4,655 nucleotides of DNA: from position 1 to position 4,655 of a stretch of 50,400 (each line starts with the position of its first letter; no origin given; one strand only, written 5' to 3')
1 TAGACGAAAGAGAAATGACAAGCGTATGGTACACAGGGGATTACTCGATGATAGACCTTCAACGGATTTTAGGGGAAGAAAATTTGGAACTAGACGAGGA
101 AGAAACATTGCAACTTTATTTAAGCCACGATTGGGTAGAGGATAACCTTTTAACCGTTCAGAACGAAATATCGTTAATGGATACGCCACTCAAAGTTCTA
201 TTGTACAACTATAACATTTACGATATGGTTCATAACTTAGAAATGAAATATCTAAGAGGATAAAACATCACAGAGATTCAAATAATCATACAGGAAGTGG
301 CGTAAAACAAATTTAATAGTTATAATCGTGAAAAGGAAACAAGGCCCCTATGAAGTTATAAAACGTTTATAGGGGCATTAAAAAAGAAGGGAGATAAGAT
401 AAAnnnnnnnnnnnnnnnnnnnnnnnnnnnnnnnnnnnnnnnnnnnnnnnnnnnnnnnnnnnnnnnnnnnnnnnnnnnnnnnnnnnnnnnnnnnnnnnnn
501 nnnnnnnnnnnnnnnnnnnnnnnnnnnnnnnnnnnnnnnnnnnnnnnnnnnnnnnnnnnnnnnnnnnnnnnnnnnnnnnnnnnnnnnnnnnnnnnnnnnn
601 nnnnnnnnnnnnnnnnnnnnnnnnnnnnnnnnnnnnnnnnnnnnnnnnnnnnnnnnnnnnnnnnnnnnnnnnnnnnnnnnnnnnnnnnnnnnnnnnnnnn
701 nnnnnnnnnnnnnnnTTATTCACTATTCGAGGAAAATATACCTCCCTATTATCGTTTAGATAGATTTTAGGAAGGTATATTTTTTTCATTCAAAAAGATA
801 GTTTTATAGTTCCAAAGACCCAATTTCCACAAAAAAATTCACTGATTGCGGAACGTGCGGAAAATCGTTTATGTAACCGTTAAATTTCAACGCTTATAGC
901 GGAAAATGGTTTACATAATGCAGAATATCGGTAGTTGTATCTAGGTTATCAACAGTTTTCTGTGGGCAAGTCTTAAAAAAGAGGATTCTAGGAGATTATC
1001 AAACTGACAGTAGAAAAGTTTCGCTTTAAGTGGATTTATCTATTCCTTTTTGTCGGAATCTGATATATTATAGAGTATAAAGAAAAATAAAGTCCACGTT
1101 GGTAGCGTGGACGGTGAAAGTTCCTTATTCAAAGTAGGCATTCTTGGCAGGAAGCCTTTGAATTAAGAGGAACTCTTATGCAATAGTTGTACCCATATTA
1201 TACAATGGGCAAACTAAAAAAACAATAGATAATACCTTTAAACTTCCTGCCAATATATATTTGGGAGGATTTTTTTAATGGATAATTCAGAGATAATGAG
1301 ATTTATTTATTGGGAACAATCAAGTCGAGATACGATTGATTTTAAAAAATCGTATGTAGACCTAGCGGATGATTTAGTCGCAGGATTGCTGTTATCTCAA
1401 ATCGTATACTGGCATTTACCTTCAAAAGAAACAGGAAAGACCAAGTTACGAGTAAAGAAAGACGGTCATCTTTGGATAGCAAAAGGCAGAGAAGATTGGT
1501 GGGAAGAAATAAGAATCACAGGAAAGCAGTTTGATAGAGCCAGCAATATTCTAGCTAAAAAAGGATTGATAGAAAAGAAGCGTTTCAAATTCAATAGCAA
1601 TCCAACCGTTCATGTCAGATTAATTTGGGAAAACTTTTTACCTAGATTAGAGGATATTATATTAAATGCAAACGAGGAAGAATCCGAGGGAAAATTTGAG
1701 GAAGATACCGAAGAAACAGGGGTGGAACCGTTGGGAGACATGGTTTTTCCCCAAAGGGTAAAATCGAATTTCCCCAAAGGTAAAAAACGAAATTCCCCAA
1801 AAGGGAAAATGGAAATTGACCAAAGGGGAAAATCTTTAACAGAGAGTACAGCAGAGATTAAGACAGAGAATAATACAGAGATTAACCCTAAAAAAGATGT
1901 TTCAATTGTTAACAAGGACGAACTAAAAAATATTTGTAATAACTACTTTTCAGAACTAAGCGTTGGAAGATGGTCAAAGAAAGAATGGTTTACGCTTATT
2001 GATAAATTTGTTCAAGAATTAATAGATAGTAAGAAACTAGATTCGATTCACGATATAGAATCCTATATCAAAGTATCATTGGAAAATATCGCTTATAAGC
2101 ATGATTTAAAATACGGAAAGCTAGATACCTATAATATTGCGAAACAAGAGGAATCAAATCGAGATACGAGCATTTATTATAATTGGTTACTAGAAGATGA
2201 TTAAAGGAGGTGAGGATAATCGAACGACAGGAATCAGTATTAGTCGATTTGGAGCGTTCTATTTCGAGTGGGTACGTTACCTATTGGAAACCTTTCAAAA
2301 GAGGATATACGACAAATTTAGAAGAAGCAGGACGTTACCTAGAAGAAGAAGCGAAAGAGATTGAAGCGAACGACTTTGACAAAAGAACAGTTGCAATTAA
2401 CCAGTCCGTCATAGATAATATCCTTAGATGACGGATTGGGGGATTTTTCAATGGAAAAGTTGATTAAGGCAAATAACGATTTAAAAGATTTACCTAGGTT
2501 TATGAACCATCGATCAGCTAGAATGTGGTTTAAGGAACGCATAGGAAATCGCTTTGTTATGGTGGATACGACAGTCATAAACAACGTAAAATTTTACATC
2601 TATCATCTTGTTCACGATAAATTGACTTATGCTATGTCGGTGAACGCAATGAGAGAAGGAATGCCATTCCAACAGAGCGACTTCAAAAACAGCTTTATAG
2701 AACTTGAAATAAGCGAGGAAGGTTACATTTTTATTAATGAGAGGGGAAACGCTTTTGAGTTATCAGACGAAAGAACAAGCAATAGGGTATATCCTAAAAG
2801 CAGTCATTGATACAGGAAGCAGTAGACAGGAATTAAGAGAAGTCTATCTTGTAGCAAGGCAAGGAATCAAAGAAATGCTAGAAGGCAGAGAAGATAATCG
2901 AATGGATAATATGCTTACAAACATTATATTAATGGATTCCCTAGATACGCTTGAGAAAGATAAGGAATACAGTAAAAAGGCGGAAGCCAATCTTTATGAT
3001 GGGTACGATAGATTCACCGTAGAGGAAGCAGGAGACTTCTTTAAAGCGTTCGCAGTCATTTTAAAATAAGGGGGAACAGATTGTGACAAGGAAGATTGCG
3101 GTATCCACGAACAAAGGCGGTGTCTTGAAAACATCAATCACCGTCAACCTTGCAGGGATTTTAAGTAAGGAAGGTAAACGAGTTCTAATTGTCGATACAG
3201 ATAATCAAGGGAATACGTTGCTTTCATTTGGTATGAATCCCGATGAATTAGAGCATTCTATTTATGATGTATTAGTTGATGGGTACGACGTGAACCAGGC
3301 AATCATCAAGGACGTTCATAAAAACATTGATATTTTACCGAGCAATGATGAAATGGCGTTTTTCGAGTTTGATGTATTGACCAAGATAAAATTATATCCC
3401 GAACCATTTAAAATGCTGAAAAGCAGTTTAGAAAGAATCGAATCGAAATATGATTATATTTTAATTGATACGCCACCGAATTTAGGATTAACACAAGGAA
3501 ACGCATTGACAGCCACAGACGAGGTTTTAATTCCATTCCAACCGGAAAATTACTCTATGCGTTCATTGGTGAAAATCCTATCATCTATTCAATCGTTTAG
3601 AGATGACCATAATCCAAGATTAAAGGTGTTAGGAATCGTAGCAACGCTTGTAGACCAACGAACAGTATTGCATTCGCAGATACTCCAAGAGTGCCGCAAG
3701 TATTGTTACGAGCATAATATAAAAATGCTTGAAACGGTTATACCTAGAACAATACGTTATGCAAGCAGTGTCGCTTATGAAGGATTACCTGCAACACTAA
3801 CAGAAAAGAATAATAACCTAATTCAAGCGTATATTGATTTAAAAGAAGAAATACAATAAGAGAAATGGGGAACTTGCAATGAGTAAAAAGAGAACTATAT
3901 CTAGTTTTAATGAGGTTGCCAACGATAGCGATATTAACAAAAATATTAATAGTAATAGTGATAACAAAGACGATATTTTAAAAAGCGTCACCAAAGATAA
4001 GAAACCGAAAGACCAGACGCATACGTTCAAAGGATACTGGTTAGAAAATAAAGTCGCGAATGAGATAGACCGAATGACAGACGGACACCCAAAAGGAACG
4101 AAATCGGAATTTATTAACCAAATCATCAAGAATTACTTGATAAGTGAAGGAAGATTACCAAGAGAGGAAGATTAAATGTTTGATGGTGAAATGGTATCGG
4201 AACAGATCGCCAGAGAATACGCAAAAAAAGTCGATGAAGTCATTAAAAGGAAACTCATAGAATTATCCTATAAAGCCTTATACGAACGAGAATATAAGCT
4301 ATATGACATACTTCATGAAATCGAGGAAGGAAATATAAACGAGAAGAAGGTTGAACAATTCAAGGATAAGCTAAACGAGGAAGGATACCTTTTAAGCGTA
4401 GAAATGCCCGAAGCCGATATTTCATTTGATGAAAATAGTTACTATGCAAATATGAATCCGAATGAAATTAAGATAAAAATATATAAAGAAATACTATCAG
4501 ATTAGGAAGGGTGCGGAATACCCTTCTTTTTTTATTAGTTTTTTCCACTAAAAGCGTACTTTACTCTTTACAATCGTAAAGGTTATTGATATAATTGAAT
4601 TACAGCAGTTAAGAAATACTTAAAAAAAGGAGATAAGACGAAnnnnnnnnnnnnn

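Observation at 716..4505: Temperate phage without an integrase but with a plasmid-type replication/partition operon (predicted plasmid prophage)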

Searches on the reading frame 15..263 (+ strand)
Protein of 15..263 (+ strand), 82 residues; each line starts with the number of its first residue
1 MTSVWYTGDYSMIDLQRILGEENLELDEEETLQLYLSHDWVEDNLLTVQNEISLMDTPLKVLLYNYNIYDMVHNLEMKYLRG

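Call 26: search_protein_families(library=pfam, alignment_id=A1, max_evalue=0.001)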
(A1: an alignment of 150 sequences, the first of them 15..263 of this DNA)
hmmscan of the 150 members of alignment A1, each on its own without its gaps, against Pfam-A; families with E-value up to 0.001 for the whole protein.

A. member 1, window:15-263:+ (82 aa): 0 families

B. families by the number of members that match (of 150 scanned): 63 families (the first 25 are shown)
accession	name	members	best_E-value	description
PF01381.28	HTH_3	2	9.3e-17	Helix-turn-helix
PF12844.13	HTH_19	2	2.1e-10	Helix-turn-helix domain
PF02195.25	ParB_N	2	5e-10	ParB N-terminal domain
PF13560.12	HTH_31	2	1.5e-08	Helix-turn-helix domain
PF04545.22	Sigma70_r4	2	0.00052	Sigma-70, region 4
PF13614.12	AAA_31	1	4.4e-50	AAA domain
PF03838.20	RecU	1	6.9e-49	Recombination protein U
PF04860.17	Phage_portal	1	2.2e-37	Phage portal protein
PF14550.11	Peptidase_S78_2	1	1e-30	Putative phage serine protease XkdF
PF01520.23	Amidase_3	1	4.6e-26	N-acetylmuramoyl-L-alanine amidase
PF24746.1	DUF7694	1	8.6e-26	Domain of unknown function (DUF7694)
PF06605.17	Prophage_tail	1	1.4e-23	Prophage endopeptidase tail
PF12957.13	DUF3846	1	2.7e-22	Domain of unknown function (DUF3846)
PF01656.29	CbiA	1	1.1e-20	CobQ/CobB/MinD/ParA nucleotide binding domain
PF05709.17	Sipho_tail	1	3.8e-17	Phage tail protein RIFT-related domain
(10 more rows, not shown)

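Call 28: search_protein_families(library=pfam, alignment_id=A2, max_evalue=0.01)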
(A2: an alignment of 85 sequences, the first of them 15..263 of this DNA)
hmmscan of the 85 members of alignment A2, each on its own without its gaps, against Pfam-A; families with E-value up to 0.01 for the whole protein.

A. member 1, window:15-263:+ (82 aa): 0 families

B. families by the number of members that match (of 85 scanned): 33 families (the first 25 are shown)
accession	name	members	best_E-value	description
PF24746.1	DUF7694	1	8.6e-26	Domain of unknown function (DUF7694)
PF06605.17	Prophage_tail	1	1.4e-23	Prophage endopeptidase tail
PF12957.13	DUF3846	1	2.7e-22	Domain of unknown function (DUF3846)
PF05709.17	Sipho_tail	1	3.8e-17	Phage tail protein RIFT-related domain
PF04688.18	Holin_SPP1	1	3.2e-14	SPP1 phage holin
PF22768.1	SPP1_Dit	1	4.3e-12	Siphovirus-type tail component, C-terminal domain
PF04513.17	Baculo_PEP_C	1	6.6e-10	Baculovirus polyhedron envelope protein, PEP, C terminus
PF14207.11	DpnD-PcfM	1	6.6e-09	DpnD/PcfM-like protein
PF03819.22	MazG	1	1.4e-07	MazG nucleotide pyrophosphohydrolase domain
PF12789.12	PTR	1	6.2e-06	Phage tail repeat like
PF10805.13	DUF2730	1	1.2e-05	Protein of unknown function (DUF2730)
PF13338.12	AbiEi_4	1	4.3e-05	Transcriptional regulator, AbiEi antitoxin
PF01503.22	PRA-PH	1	4.9e-05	Phosphoribosyl-ATP pyrophosphohydrolase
PF04977.20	DivIC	1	0.00011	Septum formation initiator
PF12643.12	MazG-like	1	0.00016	MazG-like family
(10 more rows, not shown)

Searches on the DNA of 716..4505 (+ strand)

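Call 3: search_dna_similar(query=window:716-4505:+, collection=phages, mode=near, max_rows=20)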
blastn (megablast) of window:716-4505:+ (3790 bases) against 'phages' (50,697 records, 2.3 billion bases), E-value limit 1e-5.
No match.

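Call 4: search_dna_similar(query=window:716-4505:+, collection=plasmids, mode=near, max_rows=20)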
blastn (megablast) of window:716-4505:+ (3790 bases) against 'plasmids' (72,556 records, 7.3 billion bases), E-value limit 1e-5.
No match.
